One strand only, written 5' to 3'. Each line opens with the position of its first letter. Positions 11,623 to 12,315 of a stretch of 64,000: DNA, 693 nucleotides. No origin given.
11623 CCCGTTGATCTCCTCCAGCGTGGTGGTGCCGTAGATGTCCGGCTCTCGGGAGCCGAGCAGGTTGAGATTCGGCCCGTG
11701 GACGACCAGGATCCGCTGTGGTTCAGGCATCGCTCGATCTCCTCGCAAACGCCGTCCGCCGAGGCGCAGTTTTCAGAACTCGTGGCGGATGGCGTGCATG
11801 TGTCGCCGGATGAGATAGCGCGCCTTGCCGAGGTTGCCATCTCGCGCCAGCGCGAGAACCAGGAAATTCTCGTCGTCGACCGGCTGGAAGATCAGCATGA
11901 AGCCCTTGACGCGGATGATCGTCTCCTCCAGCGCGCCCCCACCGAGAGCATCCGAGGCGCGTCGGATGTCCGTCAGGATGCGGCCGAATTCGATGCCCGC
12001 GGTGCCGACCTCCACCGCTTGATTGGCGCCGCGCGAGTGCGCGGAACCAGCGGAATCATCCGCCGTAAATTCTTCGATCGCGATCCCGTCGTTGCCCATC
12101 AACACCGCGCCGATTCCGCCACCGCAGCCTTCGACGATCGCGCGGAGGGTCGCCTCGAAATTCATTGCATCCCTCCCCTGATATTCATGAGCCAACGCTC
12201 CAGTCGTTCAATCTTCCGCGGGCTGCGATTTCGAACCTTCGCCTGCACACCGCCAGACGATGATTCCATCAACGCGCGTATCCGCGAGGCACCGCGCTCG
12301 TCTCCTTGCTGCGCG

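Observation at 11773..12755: Translationally coupled TPR-like + Roadblock/LC7 pair nested between aroB and aroQ, with no MglA-type GTPase nearby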

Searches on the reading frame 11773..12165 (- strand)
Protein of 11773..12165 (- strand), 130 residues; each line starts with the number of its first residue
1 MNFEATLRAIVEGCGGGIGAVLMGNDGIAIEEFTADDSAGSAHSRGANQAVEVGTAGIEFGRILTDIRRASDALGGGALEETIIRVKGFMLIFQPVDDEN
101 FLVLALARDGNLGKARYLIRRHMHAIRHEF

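Call 3: search_protein_families(library=pfam, proteins=[window:11773-12165:-], max_evalue=0.01)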
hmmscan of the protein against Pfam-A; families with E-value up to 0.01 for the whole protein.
window:11773-12165:- (130 aa): 0 families

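Call 4: search_solved_structures(query=window:11773-12165:-, max_evalue=1, show_alignments=3)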
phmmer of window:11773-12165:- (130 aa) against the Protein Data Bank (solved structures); distinct sequences matched with E-value up to 1: 1.
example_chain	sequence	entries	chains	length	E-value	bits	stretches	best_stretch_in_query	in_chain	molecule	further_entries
7ct3_A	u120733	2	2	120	1.4e-14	57.6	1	1-128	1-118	Mutual gliding motility protein C (MglC) | Mutual gliding motility protein C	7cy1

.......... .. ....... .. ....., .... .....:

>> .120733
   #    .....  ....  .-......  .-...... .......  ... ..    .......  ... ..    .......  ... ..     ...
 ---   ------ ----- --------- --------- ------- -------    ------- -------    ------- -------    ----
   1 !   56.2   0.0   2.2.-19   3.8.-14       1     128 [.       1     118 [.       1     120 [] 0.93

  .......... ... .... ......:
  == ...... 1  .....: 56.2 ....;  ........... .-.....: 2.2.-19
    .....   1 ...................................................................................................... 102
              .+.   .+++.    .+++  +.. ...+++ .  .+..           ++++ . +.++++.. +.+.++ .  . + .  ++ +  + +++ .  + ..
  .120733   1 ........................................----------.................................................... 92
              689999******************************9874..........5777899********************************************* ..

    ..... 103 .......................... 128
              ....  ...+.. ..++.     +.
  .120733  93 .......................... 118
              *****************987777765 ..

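Call 6: search_protein_families(library=ncbifam, proteins=[window:11773-12165:-], max_evalue=0.01)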
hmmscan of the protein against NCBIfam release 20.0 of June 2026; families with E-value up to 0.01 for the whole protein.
window:11773-12165:- (130 aa): 0 families

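Call 8: find_homologous_proteins(query=window:11773-12165:-, max_evalue=0.001)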
Query window:11773-12165:- (130 aa): 783 proteins with E <= 0.001 among 819 candidates; the best 120 are listed.
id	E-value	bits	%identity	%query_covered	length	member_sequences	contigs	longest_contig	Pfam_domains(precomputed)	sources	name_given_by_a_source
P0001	4.0e-77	274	100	100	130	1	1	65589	-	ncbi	-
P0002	6.3e-75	267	98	100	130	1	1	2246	-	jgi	jgi:predicted regulator of Ras-like GTPase activity (Roadblock/LC7/MglB family)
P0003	1.5e-63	230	85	100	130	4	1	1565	-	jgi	jgi:predicted regulator of Ras-like GTPase activity (Roadblock/LC7/MglB family)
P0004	2.2e-62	227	84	100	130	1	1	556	-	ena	-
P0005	3.3e-62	226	84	100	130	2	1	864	-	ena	-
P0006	6.4e-62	225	84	100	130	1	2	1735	-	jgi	jgi:predicted regulator of Ras-like GTPase activity (Roadblock/LC7/MglB family)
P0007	8.0e-62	225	82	100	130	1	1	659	-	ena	-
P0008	1.4e-61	224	82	100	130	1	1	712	-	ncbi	-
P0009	1.7e-61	224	82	100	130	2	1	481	-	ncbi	-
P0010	2.1e-61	223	82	100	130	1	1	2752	-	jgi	-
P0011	2.4e-61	223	82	100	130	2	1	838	-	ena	-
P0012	3.8e-61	223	82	100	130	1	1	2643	-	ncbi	ncbi:MAG: hypothetical protein ACE1ZP_01720 [Myxococcota bacterium]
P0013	4.7e-61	222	83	100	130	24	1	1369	-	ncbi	-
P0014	5.0e-61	222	82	100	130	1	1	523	-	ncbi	-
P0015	5.1e-61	222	83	100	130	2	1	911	-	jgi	jgi:predicted regulator of Ras-like GTPase activity (Roadblock/LC7/MglB family)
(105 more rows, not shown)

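Call 11: find_related_loci(query=A1, collection=genome_contigs, flank=10000)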
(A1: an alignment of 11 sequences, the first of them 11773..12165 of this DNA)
Query A1 (130 aa) in genome_contigs; peptide patterns used: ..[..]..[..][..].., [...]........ (x = any residue, [..] = any of these).
256 stretches matched a pattern; 122 encode a relative of the query (tblastn E <= 1e-3); the best 80 are kept; 80 distinct loci.
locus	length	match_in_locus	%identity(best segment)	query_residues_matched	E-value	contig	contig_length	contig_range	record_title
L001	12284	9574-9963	82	1-130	1e-67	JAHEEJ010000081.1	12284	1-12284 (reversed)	MAG: Deltaproteobacteria bacterium isolate Ww264 NODE_9861_length_12284_cov_4.509003, whole genome shotgun sequence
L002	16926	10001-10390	79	1-130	6e-65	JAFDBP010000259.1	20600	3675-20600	MAG: Deltaproteobacteria bacterium isolate MB1D_Bin_1 MB1D_Bin_1_MB1D_0306_000003144198, whole genome shotgun sequence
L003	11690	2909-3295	73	1-129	2e-57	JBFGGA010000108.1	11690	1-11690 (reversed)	MAG: Myxococcota bacterium isolate Mix_sand02.2020.12.G.56 k141_2929051_length_11690_cov_15.6590, whole genome shotgun s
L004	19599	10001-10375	64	1-130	9e-49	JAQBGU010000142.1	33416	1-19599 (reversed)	MAG: Deltaproteobacteria bacterium isolate MAG_451_bin-01 451_bin-01_ctg-142, whole genome shotgun sequence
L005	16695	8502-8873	59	1-130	9e-46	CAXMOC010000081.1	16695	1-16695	MAG: uncultured Opitutales bacterium isolate 07C-BC-St03_bin.23.orig genome assembly, contig: k141_912049, whole genome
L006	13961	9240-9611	58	1-130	1e-44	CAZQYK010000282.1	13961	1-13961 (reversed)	MAG TPA_asm: uncultured Spirochaetales bacterium isolate binchicken_co31_433 genome assembly, contig: k141_2886126, whol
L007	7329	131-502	59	1-130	8e-45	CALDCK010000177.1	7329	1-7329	MAG: uncultured bacterium isolate N4_Bin_METABAT__21_1 genome assembly, contig: c_000006544758, whole genome shotgun seq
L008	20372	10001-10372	59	1-130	1e-43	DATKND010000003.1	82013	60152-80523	MAG TPA_asm: Myxococcota bacterium isolate SMAG_U14728 k141_5394941, whole genome shotgun sequence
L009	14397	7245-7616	58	1-130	1e-42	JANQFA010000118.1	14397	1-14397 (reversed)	MAG: Myxococcota bacterium isolate PL23a_bin.57 k99_2383785, whole genome shotgun sequence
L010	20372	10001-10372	61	1-130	1e-42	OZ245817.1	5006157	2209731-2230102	MAG: Myxococcota bacterium isolate 0c50699c-d6b7-4b2e-8de7-4d50650ccec7 genome assembly, chromosome: 1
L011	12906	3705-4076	58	1-130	3e-42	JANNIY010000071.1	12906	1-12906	MAG: Deltaproteobacteria bacterium isolate SOY_40_metabat_221 SOY_40_k141_1704004, whole genome shotgun sequence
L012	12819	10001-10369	57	1-129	9e-42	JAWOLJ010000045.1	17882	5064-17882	MAG: Myxococcota bacterium isolate bin_241 c_000053162226, whole genome shotgun sequence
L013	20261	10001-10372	58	1-130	6e-42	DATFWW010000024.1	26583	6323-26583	MAG TPA_asm: Myxococcota bacterium isolate SMAG_U9501 k141_121144, whole genome shotgun sequence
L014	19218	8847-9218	57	1-130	8e-42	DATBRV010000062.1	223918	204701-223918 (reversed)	MAG TPA_asm: Myxococcota bacterium isolate SMAG_U4138 k141_705102, whole genome shotgun sequence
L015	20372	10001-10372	56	1-130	5e-42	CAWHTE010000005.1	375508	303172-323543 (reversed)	MAG: uncultured delta proteobacterium isolate MFD09206.bin.2.206 genome assembly, contig: contig_22601, whole genome sho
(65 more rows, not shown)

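Call 47: search_solved_structures(query=A3, max_evalue=10, show_alignments=2)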
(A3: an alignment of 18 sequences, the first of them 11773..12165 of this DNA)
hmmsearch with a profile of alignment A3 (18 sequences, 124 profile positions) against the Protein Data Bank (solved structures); distinct sequences matched with E-value up to 10: 8.
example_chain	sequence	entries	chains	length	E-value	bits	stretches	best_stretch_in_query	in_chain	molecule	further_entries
7ct3_A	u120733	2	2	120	1.4e-26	96.1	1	1-124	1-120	Mutual gliding motility protein C (MglC) | Mutual gliding motility protein C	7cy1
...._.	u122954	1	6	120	0.0078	19.3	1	12-115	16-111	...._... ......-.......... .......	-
9jue_D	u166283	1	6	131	0.034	17.3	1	6-121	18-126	Roadblock/LC7 domain protein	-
5zwn_Y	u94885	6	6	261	0.051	16.7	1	4-92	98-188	Protein LUC7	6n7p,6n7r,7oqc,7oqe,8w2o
7yh1_D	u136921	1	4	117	0.14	15.2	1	56-118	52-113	Roadblock/LC7 domain protein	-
9hef_A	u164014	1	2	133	0.47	13.6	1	14-111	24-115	Serine protease inhibitor Rv3364c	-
9pin_P2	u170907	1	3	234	0.72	13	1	20-78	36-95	HEAT repeat domain-containing protein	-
3k4x_A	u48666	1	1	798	2.4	11.3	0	51-78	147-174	Proliferating cell nuclear antigen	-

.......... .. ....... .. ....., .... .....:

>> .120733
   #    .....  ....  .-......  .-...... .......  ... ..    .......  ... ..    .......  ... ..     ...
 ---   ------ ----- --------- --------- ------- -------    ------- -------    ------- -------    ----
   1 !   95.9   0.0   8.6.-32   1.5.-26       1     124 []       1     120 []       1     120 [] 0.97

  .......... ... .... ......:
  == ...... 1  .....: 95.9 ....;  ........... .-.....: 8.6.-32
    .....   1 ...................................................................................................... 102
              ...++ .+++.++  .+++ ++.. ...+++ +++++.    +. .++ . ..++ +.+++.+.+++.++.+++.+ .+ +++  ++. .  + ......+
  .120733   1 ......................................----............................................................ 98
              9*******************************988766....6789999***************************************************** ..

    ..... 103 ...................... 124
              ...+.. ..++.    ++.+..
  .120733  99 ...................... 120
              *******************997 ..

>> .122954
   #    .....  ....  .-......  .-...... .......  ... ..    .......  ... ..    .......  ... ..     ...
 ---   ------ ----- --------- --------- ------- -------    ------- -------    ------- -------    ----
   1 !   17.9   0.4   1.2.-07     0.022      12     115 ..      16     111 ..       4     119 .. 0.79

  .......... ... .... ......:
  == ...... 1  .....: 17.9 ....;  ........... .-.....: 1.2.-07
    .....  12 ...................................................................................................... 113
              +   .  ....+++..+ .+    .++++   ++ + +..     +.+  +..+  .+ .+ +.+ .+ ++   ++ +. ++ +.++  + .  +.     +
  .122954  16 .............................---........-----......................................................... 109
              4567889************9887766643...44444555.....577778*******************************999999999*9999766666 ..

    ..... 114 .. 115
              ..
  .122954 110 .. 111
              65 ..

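Call 54: find_encoding_contigs(protein=P0001, flank=2000, max_places=3)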
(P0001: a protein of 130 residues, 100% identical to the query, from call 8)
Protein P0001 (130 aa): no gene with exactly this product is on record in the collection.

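Call 57: predict_structure(alignment_id=A4)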
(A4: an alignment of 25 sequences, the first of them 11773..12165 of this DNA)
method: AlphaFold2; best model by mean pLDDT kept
length: 130 residues; sequences in the alignment: 25
mean_pLDDT: 75.7   pTM: 0.72
mean pLDDT of the five models: 75.7, 46.2, 44.0, 40.7, 39.6
residues with pLDDT >= 90: 0; 70-90: 101; 50-70: 18; < 50: 11
segments of 3 or more residues with pLDDT < 50: 38-48
pLDDT, mean of each block of 10 residues (from residue 1): 85 79 84 66 40 69 74 69 79 86 82 86 86
secondary structure, 60 per line:
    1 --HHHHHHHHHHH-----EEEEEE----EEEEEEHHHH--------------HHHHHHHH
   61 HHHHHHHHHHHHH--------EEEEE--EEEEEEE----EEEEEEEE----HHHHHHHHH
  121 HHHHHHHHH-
elements in order: H3-13 E19-24 E29-34 H35-38 H53-73 E82-86 E89-95 E100-107 H112-129

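Call 61: fold_search(model_id=the predicted structure, library=pdb)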
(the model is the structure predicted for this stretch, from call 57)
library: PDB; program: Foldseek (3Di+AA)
matches with E <= 10: 1239; with E <= 0.001: 100
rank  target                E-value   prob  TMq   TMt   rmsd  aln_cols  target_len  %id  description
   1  7ct3                  6.7e-09  1.00  0.64  0.69   5.4       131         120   29  Crystal Structure of MglC from Myxococcus xanthus (released 2021-01-27)
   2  9jue_C                2.3e-07  1.00  0.73  0.78   3.2       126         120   20  Roadblock3 homodimer structure from Candidatus Prometheoarchaeum syntrophicum strain MK-D1 (released 2024-10-16)
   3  9jue_E                2.4e-07  1.00  0.76  0.83   3.1       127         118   19  Roadblock3 homodimer structure from Candidatus Prometheoarchaeum syntrophicum strain MK-D1 (released 2024-10-16)
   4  3t1r_B                3.5e-07  1.00  0.72  0.70   3.9       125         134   14  MglB with tetrameric arrangement (released 2011-08-31)
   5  9jue_A                3.7e-07  1.00  0.76  0.81   3.2       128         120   19  Roadblock3 homodimer structure from Candidatus Prometheoarchaeum syntrophicum strain MK-D1 (released 2024-10-16)
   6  1j3w_C                4.2e-07  1.00  0.70  0.69   4.4       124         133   16  Structure of Gliding protein-mglB from Thermus Thermophilus HB8 (released 2004-04-13)
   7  1j3w_A                4.2e-07  1.00  0.70  0.68   4.4       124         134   16  Structure of Gliding protein-mglB from Thermus Thermophilus HB8 (released 2004-04-13)
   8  3t1r_D                4.5e-07  1.00  0.72  0.70   3.9       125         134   14  MglB with tetrameric arrangement (released 2011-08-31)
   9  1j3w_B                4.8e-07  1.00  0.71  0.68   4.4       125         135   16  Structure of Gliding protein-mglB from Thermus Thermophilus HB8 (released 2004-04-13)
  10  9jue_B                6.5e-07  1.00  0.76  0.81   3.1       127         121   19  Roadblock3 homodimer structure from Candidatus Prometheoarchaeum syntrophicum strain MK-D1 (released 2024-10-16)
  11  9jue_F                9.3e-07  1.00  0.76  0.83   3.0       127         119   19  Roadblock3 homodimer structure from Candidatus Prometheoarchaeum syntrophicum strain MK-D1 (released 2024-10-16)
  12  3t1r_A                9.9e-07  1.00  0.72  0.70   3.8       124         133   14  MglB with tetrameric arrangement (released 2011-08-31)
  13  3t1r_C                1.1e-06  1.00  0.71  0.69   4.4       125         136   16  MglB with tetrameric arrangement (released 2011-08-31)
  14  6hjm_K                1.2e-06  1.00  0.72  0.78   3.7       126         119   13  Myxococcus xanthus MglB (released 2019-12-04)
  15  3t1s                  1.5e-06  1.00  0.70  0.69   4.4       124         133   16  MglB Homodimer (released 2011-08-31)
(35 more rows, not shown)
